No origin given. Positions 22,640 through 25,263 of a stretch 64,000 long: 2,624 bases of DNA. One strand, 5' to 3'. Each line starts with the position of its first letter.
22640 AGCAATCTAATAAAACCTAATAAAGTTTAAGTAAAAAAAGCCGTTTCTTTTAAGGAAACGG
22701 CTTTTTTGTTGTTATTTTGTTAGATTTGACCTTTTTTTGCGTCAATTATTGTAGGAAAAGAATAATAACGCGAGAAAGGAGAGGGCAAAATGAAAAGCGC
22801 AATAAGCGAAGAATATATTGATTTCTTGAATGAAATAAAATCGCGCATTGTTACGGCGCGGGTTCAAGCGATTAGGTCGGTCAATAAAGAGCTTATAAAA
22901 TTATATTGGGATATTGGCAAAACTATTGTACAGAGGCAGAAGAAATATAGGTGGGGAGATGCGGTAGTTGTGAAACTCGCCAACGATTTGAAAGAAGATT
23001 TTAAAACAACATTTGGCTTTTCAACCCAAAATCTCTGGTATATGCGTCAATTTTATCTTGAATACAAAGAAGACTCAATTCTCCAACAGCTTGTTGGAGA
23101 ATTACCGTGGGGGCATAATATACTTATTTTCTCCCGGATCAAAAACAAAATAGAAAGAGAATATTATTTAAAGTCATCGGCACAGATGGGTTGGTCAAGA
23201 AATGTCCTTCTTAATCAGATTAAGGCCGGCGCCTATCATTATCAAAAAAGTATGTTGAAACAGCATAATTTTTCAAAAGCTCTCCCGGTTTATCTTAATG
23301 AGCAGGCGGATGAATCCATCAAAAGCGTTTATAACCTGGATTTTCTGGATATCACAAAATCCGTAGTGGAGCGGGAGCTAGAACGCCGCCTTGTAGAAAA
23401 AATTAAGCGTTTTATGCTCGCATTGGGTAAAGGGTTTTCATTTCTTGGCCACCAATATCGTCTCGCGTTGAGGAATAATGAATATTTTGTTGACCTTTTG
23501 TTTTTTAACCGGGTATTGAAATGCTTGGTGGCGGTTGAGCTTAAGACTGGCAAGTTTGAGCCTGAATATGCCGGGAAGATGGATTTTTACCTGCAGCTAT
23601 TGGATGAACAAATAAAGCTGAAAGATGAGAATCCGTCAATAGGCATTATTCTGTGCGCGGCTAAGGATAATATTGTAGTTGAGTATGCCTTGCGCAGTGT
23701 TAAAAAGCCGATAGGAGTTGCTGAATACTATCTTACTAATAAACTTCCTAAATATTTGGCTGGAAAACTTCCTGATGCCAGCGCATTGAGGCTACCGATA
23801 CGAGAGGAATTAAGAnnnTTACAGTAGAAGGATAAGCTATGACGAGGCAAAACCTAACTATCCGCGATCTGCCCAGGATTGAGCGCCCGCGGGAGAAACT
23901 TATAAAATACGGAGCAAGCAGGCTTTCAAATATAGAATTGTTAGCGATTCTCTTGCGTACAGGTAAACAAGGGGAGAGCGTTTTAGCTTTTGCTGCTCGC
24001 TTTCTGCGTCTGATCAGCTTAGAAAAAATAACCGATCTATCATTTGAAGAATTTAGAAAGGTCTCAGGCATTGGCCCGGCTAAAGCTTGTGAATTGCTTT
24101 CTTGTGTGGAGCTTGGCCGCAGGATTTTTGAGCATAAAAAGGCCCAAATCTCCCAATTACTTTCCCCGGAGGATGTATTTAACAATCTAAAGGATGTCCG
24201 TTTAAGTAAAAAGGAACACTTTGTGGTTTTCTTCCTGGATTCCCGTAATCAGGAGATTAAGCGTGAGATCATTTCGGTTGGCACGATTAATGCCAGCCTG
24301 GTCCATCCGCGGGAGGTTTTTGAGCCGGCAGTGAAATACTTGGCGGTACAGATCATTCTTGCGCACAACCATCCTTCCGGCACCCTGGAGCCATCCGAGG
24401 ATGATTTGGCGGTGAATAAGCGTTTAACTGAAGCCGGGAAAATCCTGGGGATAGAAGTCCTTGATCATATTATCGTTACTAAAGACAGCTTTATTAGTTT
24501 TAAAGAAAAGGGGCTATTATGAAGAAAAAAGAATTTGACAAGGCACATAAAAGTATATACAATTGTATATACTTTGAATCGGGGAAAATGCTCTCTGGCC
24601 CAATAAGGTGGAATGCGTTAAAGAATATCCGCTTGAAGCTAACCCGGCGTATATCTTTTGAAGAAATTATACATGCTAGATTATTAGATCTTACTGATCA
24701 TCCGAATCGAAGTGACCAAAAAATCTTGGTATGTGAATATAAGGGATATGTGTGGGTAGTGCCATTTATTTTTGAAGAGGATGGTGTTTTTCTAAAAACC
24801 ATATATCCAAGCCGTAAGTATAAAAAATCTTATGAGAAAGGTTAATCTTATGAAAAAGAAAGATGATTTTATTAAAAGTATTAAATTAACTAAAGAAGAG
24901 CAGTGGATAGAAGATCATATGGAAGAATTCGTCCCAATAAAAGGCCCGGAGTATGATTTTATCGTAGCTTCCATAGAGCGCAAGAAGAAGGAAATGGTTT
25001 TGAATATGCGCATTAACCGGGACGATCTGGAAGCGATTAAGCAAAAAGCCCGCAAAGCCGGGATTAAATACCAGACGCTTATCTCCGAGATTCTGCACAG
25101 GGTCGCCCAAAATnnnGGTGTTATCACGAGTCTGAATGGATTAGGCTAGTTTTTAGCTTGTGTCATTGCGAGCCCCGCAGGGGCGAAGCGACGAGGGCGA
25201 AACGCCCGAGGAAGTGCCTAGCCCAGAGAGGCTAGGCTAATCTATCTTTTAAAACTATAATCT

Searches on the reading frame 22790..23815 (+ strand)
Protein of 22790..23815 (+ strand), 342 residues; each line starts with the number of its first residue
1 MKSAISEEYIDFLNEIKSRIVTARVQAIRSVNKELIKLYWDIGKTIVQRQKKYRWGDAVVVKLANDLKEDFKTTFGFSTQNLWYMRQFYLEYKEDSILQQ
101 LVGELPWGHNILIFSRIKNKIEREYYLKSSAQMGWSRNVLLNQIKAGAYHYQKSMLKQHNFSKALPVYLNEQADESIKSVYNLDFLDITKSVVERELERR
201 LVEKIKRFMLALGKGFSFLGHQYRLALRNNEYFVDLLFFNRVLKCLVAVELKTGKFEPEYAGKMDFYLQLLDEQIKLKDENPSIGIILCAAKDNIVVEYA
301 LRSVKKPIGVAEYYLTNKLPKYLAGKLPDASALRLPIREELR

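Call 10: search_protein_families(library=pfam, proteins=[window:22790-23815:+], max_evalue=0.01)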
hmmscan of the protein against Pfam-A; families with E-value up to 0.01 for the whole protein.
window:22790-23815:+ (342 aa): 2 families
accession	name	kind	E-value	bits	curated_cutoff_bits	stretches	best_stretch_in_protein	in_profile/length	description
PF06250.17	YhcG_C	-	1.3e-60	204.3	32.5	1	175-328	2-157/157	YhcG PDDEXK nuclease domain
PF17761.7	DUF1016_N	-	9.7e-45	152.5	32.8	1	15-150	1-136/137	DUF1016 N-terminal domain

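Call 27: search_protein_families(library=padloc, proteins=[window:22790-23815:+], max_evalue=0.01)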
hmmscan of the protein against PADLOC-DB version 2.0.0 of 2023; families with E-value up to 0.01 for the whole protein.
window:22790-23815:+ (342 aa): 32 families (the best 25 are shown)
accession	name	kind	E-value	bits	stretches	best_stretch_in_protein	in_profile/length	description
PDLC04795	PDC-S02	-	1.8e-134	446.5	1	1-334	16-347/357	-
PDLC04831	PDC-S02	-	2.6e-132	439.5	1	4-335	6-335/346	-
PDLC04810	PDC-S02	-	1.3e-119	397.6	1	4-334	6-347/355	-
PDLC04807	PDC-S02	-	3.7e-88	294.1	1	6-317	10-325/351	-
PDLC04803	PDC-S02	-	3.5e-86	287.2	1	73-331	6-258/269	-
PDLC04826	PDC-S02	-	1.5e-77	258.2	1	5-217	7-217/222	-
PDLC04822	PDC-S02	-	7.4e-66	220.7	1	8-294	9-289/294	-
PDLC04813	PDC-S02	-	5.3e-64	213.3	1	172-333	3-164/175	-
PDLC04827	PDC-S02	-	8.7e-54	180.6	1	5-230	6-232/234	-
PDLC04811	PDC-S02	-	8.2e-53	176.8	1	3-165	6-166/172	-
PDLC04820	PDC-S02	-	1.3e-50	170.3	1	14-306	31-295/332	-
PDLC04804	PDC-S02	-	6.5e-46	154.6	1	8-191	10-192/203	-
PDLC04800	PDC-S02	-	7.2e-45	150.5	1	4-124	6-126/129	-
PDLC04798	PDC-S02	-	9.1e-37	125.3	1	180-330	54-206/222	-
PDLC04801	PDC-S02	-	1.7e-35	120.8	1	12-164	14-164/205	-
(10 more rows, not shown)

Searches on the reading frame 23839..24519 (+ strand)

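Call 10: search_protein_families(library=pfam, proteins=[window:23839-24519:+], max_evalue=0.01)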
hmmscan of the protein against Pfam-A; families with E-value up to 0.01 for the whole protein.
window:23839-24519:+ (227 aa): 3 families
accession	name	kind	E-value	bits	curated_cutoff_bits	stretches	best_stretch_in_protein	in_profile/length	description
PF04002.20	RadC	-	5.2e-42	143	22.1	1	109-226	3-121/121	RadC-like JAB domain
PF20582.4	UPF0758_N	-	8.2e-27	93.5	27.1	1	8-84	1-77/77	UPF0758 N-terminal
PF00633.29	HHH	-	0.0042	17.3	24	1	60-83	1-24/30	Helix-hairpin-helix motif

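Call 27: search_protein_families(library=padloc, proteins=[window:23839-24519:+], max_evalue=0.01)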
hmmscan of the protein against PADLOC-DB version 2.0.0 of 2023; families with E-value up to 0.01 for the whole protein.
window:23839-24519:+ (227 aa): 0 families

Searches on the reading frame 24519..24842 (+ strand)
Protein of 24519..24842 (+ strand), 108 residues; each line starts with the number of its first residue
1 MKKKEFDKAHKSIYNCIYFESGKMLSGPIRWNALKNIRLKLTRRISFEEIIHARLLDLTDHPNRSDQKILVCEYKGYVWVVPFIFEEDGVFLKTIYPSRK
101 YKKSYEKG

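Call 10: search_protein_families(library=pfam, proteins=[window:24519-24842:+], max_evalue=0.01)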
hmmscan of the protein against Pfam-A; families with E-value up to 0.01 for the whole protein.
window:24519-24842:+ (108 aa): 0 families

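Call 27: search_protein_families(library=padloc, proteins=[window:24519-24842:+], max_evalue=0.01)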
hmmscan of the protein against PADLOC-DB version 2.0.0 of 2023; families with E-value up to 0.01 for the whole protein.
window:24519-24842:+ (108 aa): 0 families

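Call 83: search_protein_families(library=phrogs, proteins=[window:24519-24842:+], max_evalue=0.01)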
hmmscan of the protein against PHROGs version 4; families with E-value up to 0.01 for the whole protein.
window:24519-24842:+ (108 aa): 1 family
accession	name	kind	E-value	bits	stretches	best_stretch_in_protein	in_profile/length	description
phrog_38250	-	unknown function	1.1e-08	36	1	29-107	2-86/86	-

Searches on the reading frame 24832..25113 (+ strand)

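Call 10: search_protein_families(library=pfam, proteins=[window:24832-25113:+], max_evalue=0.01)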
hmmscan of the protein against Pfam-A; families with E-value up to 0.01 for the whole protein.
window:24832-25113:+ (94 aa): 3 families
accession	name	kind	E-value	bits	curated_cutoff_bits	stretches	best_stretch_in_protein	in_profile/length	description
PF12441.14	CopG_antitoxin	-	4.3e-07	31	28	1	45-89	32-77/79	CopG antitoxin of type II toxin-antitoxin system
PF14384.12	BrnA_antitoxin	-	0.00014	22.6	26.1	1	30-90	11-66/68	BrnA antitoxin of type II toxin-antitoxin system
PF21983.2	NikA-like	-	0.0004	20.9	27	1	52-84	2-34/72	Mobilization protein NikA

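Call 27: search_protein_families(library=padloc, proteins=[window:24832-25113:+], max_evalue=0.01)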
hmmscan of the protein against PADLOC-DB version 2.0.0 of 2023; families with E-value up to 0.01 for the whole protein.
window:24832-25113:+ (94 aa): 0 families
